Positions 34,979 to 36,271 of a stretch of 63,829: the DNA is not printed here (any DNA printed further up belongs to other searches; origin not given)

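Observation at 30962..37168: Giant ~2070-aa polypeptide fusing about seven glycosylation-related modules, including a possible Maf/DUF115-like domain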

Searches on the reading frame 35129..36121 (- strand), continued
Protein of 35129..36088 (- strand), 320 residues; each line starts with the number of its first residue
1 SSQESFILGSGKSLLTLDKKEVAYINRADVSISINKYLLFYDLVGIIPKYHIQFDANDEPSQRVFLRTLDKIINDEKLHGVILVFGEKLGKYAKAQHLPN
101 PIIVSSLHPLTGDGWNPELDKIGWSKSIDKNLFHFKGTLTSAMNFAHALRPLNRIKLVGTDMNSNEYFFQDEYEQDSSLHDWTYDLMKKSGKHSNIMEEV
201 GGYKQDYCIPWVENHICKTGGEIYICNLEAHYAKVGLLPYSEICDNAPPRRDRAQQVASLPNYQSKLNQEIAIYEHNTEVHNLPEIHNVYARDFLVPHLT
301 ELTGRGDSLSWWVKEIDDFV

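Call 46: find_encoding_contigs(protein=P0121, flank=10000, max_places=2)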
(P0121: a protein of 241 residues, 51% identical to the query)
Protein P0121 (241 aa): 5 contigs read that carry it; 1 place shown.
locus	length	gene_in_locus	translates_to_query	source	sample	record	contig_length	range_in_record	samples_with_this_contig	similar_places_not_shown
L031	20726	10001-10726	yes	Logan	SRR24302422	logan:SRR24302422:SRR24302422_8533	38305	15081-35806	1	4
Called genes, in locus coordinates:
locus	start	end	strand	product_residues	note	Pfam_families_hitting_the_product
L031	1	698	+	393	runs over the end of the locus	PF01068:DNA_ligase_A_M, PF09414:RNA_ligase (weak), PF14743:DNA_ligase_OB_2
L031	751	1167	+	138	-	-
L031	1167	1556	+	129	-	PF00565:SNase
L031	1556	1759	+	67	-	-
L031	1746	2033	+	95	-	-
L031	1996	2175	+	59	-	-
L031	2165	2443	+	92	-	-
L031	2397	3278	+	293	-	PF00149:Metallophos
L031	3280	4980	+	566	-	PF02463:SMC_N, PF13175:AAA_15, PF13476:AAA_23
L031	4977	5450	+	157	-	PF00462:Glutaredoxin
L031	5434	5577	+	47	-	-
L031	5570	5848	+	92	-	-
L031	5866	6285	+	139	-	PF00436:SSB (weak)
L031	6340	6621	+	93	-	-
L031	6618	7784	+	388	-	-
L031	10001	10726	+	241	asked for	-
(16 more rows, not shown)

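Call 47: find_encoding_contigs(protein=P0123, flank=10000, max_places=2)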
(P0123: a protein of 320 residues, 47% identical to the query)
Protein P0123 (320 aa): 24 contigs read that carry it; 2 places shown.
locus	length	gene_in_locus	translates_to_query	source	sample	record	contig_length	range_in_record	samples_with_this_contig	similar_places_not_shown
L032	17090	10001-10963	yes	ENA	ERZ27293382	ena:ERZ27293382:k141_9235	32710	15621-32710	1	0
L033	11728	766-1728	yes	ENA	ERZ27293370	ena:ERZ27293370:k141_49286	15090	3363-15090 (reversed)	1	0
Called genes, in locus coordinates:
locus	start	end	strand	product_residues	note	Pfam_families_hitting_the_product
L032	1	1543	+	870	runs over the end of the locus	PF00528:BPD_transp_1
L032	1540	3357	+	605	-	PF00528:BPD_transp_1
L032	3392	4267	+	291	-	PF00005:ABC_tran, PF02463:SMC_N (faint), PF13304:AAA_21 (faint)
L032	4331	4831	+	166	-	PF24684:Vgb_lyase (faint)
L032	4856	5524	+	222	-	PF01895:PhoU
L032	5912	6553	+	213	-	PF11799:IMS_C, PF13438:DUF4113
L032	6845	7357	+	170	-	PF00929:RNase_T, PF16473:Rv2179c-like (faint)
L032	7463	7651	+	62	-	-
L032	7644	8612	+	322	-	PF13310:Virulence_RhuM, PF02661:Fic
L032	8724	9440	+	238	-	PF22016:DUF6933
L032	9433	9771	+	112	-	-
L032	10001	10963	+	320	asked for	-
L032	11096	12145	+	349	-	PF00534:Glycos_transf_1, PF13692:Glyco_trans_1_4, PF13524:Glyco_trans_1_2 (weak), PF20706:GT4-conflict (weak)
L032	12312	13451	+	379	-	PF13565:HTH_32 (weak), PF13358:DDE_3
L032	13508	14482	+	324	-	PF00535:Glycos_transf_2, PF10111:Glyco_tranf_2_2 (weak)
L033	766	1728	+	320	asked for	-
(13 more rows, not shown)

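Call 48: find_encoding_contigs(protein=P0124, flank=10000, max_places=2)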
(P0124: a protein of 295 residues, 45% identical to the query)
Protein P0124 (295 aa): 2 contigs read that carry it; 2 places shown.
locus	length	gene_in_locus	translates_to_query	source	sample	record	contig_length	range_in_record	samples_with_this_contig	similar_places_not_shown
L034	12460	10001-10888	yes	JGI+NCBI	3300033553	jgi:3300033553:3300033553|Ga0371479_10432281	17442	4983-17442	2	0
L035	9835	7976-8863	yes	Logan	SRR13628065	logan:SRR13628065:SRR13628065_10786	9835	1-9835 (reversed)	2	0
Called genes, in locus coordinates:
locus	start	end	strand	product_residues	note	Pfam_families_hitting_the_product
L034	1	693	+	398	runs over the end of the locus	PF00005:ABC_tran, PF13304:AAA_21 (faint), PF14524:Wzt_C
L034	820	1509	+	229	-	PF01135:PCMT (weak), PF13489:Methyltransf_23, PF01209:Ubie_methyltran, PF05175:MTS, PF13847:Methyltransf_31, PF08241:Methyltransf_11, PF08242:Methyltransf_12, PF13649:Methyltransf_25, +2 more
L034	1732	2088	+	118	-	PF00872:Transposase_mut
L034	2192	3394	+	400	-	-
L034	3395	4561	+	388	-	PF00534:Glycos_transf_1 (faint), PF13692:Glyco_trans_1_4, PF13524:Glyco_trans_1_2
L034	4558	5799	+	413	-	PF13692:Glyco_trans_1_4, PF00534:Glycos_transf_1 (weak)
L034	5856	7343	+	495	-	-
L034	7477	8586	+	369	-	PF00534:Glycos_transf_1, PF13692:Glyco_trans_1_4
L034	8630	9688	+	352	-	PF00534:Glycos_transf_1, PF13692:Glyco_trans_1_4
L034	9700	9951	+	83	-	-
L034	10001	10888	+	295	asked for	-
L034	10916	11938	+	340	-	PF00535:Glycos_transf_2, PF13641:Glyco_tranf_2_3 (weak)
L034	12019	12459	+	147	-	?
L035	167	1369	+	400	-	-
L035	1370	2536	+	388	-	PF00534:Glycos_transf_1 (faint), PF13692:Glyco_trans_1_4, PF13524:Glyco_trans_1_2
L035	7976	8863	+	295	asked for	-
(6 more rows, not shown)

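Call 51: search_protein_families(library=ncbifam, proteins=[window:35309-36121:-, P0126, P0128], max_evalue=0.01)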
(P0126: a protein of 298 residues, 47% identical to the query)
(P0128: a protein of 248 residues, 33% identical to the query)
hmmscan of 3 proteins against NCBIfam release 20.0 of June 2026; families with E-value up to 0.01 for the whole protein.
window:35309-36121:- (271 aa): 0 families

P0126 (298 aa): 0 families

P0128 (248 aa): 0 families

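Call 57: find_related_loci(query=A1, collection=metagenome_contigs, flank=10000)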
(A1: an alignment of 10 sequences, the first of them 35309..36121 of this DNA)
Query A1 (271 aa) in metagenome_contigs; peptide patterns used: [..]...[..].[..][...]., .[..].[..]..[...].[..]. (x = any residue, [..] = any of these).
54 stretches matched a pattern; 4 encode a relative of the query (tblastn E <= 1e-3); 4 distinct loci.
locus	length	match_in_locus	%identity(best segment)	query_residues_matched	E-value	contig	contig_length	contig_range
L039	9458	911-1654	47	15-260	2e-72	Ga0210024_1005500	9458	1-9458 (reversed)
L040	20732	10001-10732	47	15-258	4e-67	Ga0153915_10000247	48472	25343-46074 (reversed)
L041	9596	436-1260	27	18-260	4e-28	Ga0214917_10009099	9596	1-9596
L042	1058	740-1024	51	15-110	4e-27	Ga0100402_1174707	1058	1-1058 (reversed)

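Call 69: search_dna_similar(query=window:35309-36121:-, collection=phages, mode=protein, max_evalue=0.001, max_rows=15)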
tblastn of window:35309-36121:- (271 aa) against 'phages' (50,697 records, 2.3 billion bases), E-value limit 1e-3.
No match.

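Call 71: find_encoding_contigs(protein=P0200, flank=10000, max_places=2)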
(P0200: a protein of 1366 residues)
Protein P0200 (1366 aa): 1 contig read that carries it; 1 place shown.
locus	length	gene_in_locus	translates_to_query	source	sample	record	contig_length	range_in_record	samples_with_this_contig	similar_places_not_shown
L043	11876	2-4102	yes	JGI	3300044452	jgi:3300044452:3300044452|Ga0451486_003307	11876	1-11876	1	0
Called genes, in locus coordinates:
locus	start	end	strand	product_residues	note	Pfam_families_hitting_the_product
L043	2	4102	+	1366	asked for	PF00515:TPR_1 (faint), PF07719:TPR_2 (faint), PF13174:TPR_6 (faint), PF13176:TPR_7 (faint), PF13181:TPR_8 (faint), PF13414:TPR_11 (faint), PF00534:Glycos_transf_1, PF13692:Glyco_trans_1_4, +3 more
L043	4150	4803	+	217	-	PF13578:Methyltransf_24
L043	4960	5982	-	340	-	PF04321:RmlD_sub_bind, PF05368:NmrA, PF01073:3Beta_HSD, PF01370:Epimerase, PF02719:Polysacc_synt_2, PF13460:NAD_binding_10 (weak), PF16363:GDP_Man_Dehyd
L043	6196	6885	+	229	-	PF02348:CTP_transf_3, PF12804:NTP_transf_3 (weak)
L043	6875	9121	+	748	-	PF03102:NeuB, PF08666:SAF (faint), PF01261:AP_endonuc_2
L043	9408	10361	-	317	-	PF01370:Epimerase, PF04321:RmlD_sub_bind (weak), PF16363:GDP_Man_Dehyd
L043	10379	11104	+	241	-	PF05711:TylF, PF13578:Methyltransf_24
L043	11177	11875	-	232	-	?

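Call 72: find_encoding_contigs(protein=P0178, flank=10000, max_places=2)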
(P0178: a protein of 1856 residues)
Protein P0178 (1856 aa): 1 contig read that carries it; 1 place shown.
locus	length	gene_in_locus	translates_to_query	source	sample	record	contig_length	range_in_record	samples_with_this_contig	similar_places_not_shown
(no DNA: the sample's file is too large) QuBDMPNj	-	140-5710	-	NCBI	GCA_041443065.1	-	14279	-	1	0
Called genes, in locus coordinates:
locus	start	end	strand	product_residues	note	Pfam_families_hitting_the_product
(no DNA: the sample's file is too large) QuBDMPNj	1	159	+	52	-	?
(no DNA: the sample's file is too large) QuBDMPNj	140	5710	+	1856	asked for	PF13432:TPR_16 (weak), PF00515:TPR_1 (weak), PF07719:TPR_2 (weak), PF13414:TPR_11 (weak), PF13431:TPR_17 (weak), PF00534:Glycos_transf_1 (weak), PF00534:Glycos_transf_1, PF13692:Glyco_trans_1_4, +10 more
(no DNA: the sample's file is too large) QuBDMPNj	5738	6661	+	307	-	-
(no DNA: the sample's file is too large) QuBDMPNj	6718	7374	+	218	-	PF13578:Methyltransf_24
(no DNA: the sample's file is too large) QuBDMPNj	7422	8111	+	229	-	PF02348:CTP_transf_3, PF12804:NTP_transf_3 (weak)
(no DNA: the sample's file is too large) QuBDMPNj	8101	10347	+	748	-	PF03102:NeuB, PF08666:SAF (weak), PF01261:AP_endonuc_2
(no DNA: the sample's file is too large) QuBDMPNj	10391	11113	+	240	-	PF05721:PhyH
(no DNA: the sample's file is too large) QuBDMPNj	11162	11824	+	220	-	PF05711:TylF, PF13578:Methyltransf_24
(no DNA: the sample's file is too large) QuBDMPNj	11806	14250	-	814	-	PF00515:TPR_1 (faint), PF13414:TPR_11, PF13424:TPR_12 (weak), PF13432:TPR_16 (weak), PF14559:TPR_19, PF13414:TPR_11, PF13432:TPR_16, PF13385:Laminin_G_3 (weak), +11 more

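Call 73: find_encoding_contigs(protein=P0179, flank=10000, max_places=2)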
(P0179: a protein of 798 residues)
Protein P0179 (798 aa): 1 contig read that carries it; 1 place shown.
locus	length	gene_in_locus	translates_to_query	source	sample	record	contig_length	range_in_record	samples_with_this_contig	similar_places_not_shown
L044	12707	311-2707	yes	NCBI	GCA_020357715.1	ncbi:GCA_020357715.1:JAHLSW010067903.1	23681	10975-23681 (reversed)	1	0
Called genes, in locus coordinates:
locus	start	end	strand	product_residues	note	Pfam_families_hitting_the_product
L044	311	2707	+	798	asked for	PF13414:TPR_11, PF13424:TPR_12 (weak), PF13432:TPR_16, PF13414:TPR_11, PF13424:TPR_12, PF00515:TPR_1, PF00534:Glycos_transf_1, PF13692:Glyco_trans_1_4, +13 more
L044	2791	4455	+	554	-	PF20078:DUF6473, PF13469:Sulfotransfer_3 (weak), PF03567:Sulfotransfer_2 (weak), PF00685:Sulfotransfer_1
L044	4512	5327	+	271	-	PF00685:Sulfotransfer_1, PF13469:Sulfotransfer_3 (faint)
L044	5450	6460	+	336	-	PF00685:Sulfotransfer_1, PF13469:Sulfotransfer_3 (faint)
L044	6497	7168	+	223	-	PF01128:IspD (faint), PF02348:CTP_transf_3, PF12804:NTP_transf_3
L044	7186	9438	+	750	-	PF03102:NeuB, PF08666:SAF (weak), PF01261:AP_endonuc_2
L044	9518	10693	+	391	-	PF00685:Sulfotransfer_1, PF13469:Sulfotransfer_3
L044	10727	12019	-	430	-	PF13424:TPR_12 (weak), PF13414:TPR_11, PF13431:TPR_17 (weak), PF14559:TPR_19 (weak), PF00515:TPR_1 (weak), PF13432:TPR_16 (weak), PF13414:TPR_11, PF05721:PhyH, +9 more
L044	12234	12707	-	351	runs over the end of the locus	PF26095:CC_Bre1 (faint)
